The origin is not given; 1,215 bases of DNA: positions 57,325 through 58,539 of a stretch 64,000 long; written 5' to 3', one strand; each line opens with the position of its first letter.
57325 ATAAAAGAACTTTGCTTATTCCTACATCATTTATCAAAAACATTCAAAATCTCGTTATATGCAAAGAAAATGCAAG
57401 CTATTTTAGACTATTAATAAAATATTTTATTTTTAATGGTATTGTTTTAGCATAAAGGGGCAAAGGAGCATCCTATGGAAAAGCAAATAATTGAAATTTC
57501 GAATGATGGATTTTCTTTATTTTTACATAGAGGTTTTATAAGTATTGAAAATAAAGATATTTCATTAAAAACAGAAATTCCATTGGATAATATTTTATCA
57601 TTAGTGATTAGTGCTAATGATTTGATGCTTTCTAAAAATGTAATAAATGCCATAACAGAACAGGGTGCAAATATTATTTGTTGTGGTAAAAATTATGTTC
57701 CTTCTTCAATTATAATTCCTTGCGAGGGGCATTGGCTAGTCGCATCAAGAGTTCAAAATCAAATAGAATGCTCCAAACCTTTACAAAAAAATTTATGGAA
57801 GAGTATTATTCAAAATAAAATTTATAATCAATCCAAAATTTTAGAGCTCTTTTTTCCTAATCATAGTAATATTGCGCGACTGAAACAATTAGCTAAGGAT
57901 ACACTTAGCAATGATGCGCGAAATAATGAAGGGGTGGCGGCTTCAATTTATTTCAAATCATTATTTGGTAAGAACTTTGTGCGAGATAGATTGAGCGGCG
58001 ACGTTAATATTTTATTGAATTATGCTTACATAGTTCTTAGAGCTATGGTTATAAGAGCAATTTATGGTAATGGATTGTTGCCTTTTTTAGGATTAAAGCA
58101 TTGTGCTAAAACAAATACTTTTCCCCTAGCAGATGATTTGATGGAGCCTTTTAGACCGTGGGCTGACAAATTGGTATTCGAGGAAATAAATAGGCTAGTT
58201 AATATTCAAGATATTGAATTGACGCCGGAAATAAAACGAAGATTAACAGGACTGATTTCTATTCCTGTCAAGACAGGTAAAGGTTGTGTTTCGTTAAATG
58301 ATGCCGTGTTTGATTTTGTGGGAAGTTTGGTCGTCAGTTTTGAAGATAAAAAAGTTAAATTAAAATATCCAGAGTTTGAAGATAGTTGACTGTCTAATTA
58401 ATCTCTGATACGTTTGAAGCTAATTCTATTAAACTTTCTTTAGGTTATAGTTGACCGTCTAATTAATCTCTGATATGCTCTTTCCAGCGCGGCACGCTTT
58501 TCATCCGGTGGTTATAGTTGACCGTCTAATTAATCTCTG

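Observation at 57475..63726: Type II CRISPR-Cas9 locus with rearranged architecture: cas1 on the opposite strand and on the far side of the array from cas9-cas2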

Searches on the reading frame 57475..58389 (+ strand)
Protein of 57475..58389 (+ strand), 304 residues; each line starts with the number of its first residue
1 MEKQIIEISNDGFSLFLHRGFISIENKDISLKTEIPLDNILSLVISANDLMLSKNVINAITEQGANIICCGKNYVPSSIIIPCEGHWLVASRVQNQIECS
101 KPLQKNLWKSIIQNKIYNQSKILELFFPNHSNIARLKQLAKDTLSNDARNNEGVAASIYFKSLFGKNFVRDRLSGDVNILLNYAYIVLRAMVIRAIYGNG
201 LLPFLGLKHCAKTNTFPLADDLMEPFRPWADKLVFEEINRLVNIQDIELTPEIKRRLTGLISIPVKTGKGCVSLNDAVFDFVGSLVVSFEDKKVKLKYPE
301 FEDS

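Call 4: search_protein_families(library=ncbifam, proteins=[window:57475-58389:+], max_evalue=0.01)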
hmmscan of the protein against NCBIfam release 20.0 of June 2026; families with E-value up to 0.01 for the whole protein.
window:57475-58389:+ (304 aa): 8 families
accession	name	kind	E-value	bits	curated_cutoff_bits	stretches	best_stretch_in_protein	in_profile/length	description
TIGR03639.1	cas1_NMENI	exception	5.4e-71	239.2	120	1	4-285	2-277/278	type II CRISPR-associated endonuclease Cas1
TIGR00287.1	cas1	equivalog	3.6e-22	78.9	71.7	1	8-246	4-263/327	CRISPR-associated endonuclease Cas1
NF049935.1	cas4g_cas1g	exception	1.6e-15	56.6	560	1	4-240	215-470/546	CRISPR-associated endonuclease Cas4g/Cas1g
TIGR03640.1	cas1_DVULG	exception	4.2e-15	55.7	385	1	9-240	9-264/340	type I-C CRISPR-associated endonuclease Cas1c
TIGR04093.1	cas1_CYANO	exception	8.2e-14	51.3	385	1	27-246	27-265/334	type I-D CRISPR-associated endonuclease Cas1d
TIGR04329.1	cas1_PREFRAN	exception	1.7e-10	40.5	300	1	3-240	5-252/317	type V CRISPR-associated endonuclease Cas1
TIGR03641.1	cas1_HMARI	exception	9.8e-09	34.9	304.1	1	28-240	22-248/324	type I-B CRISPR-associated endonuclease Cas1b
TIGR03983.1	cas1_MYXAN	equivalog_domain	5e-08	32.3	358.05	1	177-242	206-272/347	type I-MYXAN CRISPR-associated endonuclease Cas1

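Call 5: search_protein_families(library=pfam, proteins=[window:57475-58389:+], max_evalue=0.01)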
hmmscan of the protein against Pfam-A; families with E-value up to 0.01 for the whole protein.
window:57475-58389:+ (304 aa): 1 family
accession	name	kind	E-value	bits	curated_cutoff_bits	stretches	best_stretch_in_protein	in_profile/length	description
PF01867.21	Cas_Cas1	-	2.5e-28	99.5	22.3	1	8-241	3-253/283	CRISPR associated protein Cas1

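Call 21: find_encoding_contigs(protein=window:57475-58389:+, flank=10000, max_places=10)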
Protein window:57475-58389:+ (304 aa): 7 contigs read that carry it; 6 places shown.
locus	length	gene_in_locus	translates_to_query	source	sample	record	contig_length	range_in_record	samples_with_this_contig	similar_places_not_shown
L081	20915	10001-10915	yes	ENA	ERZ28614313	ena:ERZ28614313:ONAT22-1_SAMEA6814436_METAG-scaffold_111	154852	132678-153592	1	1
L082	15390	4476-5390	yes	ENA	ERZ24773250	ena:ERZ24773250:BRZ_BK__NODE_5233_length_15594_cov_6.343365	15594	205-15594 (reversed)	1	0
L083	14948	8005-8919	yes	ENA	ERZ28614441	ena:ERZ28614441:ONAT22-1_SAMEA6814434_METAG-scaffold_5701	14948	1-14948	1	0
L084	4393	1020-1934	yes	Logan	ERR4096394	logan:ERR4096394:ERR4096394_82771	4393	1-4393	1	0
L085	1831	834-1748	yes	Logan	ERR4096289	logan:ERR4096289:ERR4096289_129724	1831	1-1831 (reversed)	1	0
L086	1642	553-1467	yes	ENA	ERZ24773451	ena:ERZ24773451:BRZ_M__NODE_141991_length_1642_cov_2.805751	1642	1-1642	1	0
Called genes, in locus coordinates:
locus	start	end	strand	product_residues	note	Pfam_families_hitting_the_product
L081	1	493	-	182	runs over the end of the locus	-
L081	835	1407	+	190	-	PF00239:Resolvase, PF02796:HTH_7 (weak)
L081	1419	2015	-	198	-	PF00239:Resolvase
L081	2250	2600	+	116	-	-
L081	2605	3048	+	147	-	PF09851:SHOCT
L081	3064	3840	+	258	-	PF09851:SHOCT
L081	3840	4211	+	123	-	-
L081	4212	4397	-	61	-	-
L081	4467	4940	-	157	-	PF20331:DUF6626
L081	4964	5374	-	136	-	-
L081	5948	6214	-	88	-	-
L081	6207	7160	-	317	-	PF13280:WYL, PF25583:WCX (weak)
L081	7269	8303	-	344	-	PF00579:tRNA-synt_1b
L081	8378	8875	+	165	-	PF13238:AAA_18 (weak)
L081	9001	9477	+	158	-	PF27257:HI_0787_N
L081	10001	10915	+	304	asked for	PF01867:Cas_Cas1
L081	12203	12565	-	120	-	PF09827:CRISPR_Cas2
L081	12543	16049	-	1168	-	PF18470:Cas9_a (faint), PF13395:HNH_4 (weak), PF18541:RuvC_III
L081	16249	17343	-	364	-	PF14903:WG_beta_rep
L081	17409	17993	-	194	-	PF00589:Phage_integrase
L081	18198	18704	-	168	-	-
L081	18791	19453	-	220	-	-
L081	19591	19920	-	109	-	PF12599:DUF3768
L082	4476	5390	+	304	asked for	PF01867:Cas_Cas1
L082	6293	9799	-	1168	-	PF18470:Cas9_a (faint), PF13395:HNH_4 (weak), PF18541:RuvC_III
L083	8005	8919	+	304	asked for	PF01867:Cas_Cas1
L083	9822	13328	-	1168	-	PF18470:Cas9_a (faint), PF13395:HNH_4 (weak), PF18541:RuvC_III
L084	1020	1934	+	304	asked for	PF01867:Cas_Cas1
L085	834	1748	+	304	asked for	PF01867:Cas_Cas1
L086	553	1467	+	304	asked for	PF01867:Cas_Cas1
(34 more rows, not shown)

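Call 39: search_solved_structures(query=window:57475-58389:+, max_evalue=0.001)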
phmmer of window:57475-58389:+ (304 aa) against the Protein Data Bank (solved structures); distinct sequences matched with E-value up to 0.001: 9.
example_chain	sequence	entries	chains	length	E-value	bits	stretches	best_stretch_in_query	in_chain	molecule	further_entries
4zkj_A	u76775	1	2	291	1.2e-30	110.3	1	31-282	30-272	CRISPR-associated protein Cas1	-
9h1h_B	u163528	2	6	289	3.2e-28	102.2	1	30-244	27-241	CRISPR-associated endonuclease Cas1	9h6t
9hp8_F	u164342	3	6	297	3.5e-28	102.1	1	30-244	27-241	CRISPR-associated endonuclease Cas1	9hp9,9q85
6qxf_I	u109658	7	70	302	3.7e-28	102.1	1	30-244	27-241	CRISPR-associated endonuclease Cas1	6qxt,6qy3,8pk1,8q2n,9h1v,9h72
5xvn_A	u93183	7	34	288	5.7e-27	98.2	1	34-239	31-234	CRISPR-associated endonuclease Cas1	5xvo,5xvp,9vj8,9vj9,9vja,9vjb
7cr6_A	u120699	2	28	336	1.7e-06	31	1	101-239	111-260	CRISPR-associated endonuclease Cas1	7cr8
4n06_A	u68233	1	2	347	1.2e-05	28.1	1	176-247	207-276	CRISPR-associated endonuclease Cas1 1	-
6opm_A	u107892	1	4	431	0.00016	24.4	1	168-237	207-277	CRISPR-associated endonuclease Cas1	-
7mi4_A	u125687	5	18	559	0.0009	22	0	175-239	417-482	CRISPR-associated exonuclease Cas4/endonuclease Cas1 fusion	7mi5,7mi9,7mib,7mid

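Call 58: search_protein_families(library=padloc, proteins=[window:57475-58389:+], max_evalue=0.001)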
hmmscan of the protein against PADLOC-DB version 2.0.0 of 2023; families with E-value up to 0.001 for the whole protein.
window:57475-58389:+ (304 aa): 26 families (the best 25 are shown)
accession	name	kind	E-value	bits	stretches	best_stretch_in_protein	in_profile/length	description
PDLC02061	Cas1_II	-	7.2e-87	289.5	1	1-299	30-303/335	-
PDLC00926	Cas1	-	1.4e-71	239.2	1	4-285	2-277/278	"CRISPR-associated endonuclease Cas1, subtype II/NMENI"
PDLC01333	Cas1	-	5e-71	237.3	1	4-284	2-269/270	"CAS-I,CAS-II,CAS-III,CAS-IV,CAS-V,CAS-VI; acquisition_1"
PDLC01741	Cas1_IIIa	-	5.2e-51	171.7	1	32-301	28-296/301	-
PDLC01248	Cas1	-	2e-43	147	1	8-266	5-264/289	"CAS-I,CAS-II,CAS-III,CAS-IV,CAS-V,CAS-VI; acquisition_1"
PDLC01449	Cas1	-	1e-37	127.9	1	8-261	6-247/285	"CAS-I,CAS-II,CAS-III,CAS-IV,CAS-V,CAS-VI; acquisition_1"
PDLC00928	Cas1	-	6e-34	115.5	1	18-258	14-277/315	Cas1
PDLC01608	Cas1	-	4.3e-28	96.6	1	10-241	5-246/276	"CAS-I,CAS-II,CAS-III,CAS-IV,CAS-V,CAS-VI; acquisition_1"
PDLC01747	Cas1g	-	3.9e-25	86.4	1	2-240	196-447/523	-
PDLC02062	Cas1_II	-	5.7e-25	86.3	1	6-261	4-272/317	-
PDLC01249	Cas1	-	3.5e-23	80.4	1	8-240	3-238/246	"CAS-I,CAS-II,CAS-III,CAS-IV,CAS-V,CAS-VI; acquisition_1"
PDLC00927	Cas1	-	9.5e-23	78.9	1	8-246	4-263/327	CRISPR-associated endonuclease Cas1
PDLC02064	Cas1a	-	6.6e-20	69.9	1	4-235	2-226/277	-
PDLC02025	Cas1d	-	3.7e-19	67.4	1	21-241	19-245/316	-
PDLC01743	Cas1c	-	1.3e-18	65.3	1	8-242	10-263/337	-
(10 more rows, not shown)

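Call 68: search_protein_families(library=pfam, proteins=[L081:18791-19453:-, L081:18198-18704:-, L081:17409-17993:-, L081:16249-17343:-, L081:19591-19920:-], max_evalue=0.01)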
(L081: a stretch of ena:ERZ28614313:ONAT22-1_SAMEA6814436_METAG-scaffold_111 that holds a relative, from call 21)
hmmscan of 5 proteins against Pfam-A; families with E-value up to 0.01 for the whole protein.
L081:18791-19453:- (220 aa): 0 families

L081:18198-18704:- (168 aa): 0 families

L081:17409-17993:- (194 aa): 1 family
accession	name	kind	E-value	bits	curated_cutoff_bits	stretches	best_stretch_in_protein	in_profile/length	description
PF00589.27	Phage_integrase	-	1.5e-18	67.6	27.1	1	10-184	3-170/172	Phage integrase family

L081:16249-17343:- (364 aa): 1 family
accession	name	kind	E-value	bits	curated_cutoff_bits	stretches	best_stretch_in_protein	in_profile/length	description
PF14903.11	WG_beta_rep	-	1.7e-08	34.8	25.6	1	284-318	1-35/35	WG containing repeat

L081:19591-19920:- (109 aa): 1 family
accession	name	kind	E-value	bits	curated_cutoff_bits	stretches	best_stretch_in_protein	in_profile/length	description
PF12599.13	DUF3768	-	3.1e-31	107.6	25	1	26-108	1-83/83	Protein of unknown function (DUF3768)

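Call 69: search_protein_families(library=padloc, proteins=[L081:18791-19453:-, L081:18198-18704:-, L081:17409-17993:-, L081:16249-17343:-, L081:19591-19920:-], max_evalue=0.01)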
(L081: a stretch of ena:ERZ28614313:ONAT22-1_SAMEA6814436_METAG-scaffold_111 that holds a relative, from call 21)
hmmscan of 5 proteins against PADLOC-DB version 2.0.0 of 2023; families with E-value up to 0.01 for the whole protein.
L081:18791-19453:- (220 aa): 0 families

L081:18198-18704:- (168 aa): 0 families

L081:17409-17993:- (194 aa): 0 families

L081:16249-17343:- (364 aa): 0 families

L081:19591-19920:- (109 aa): 0 families
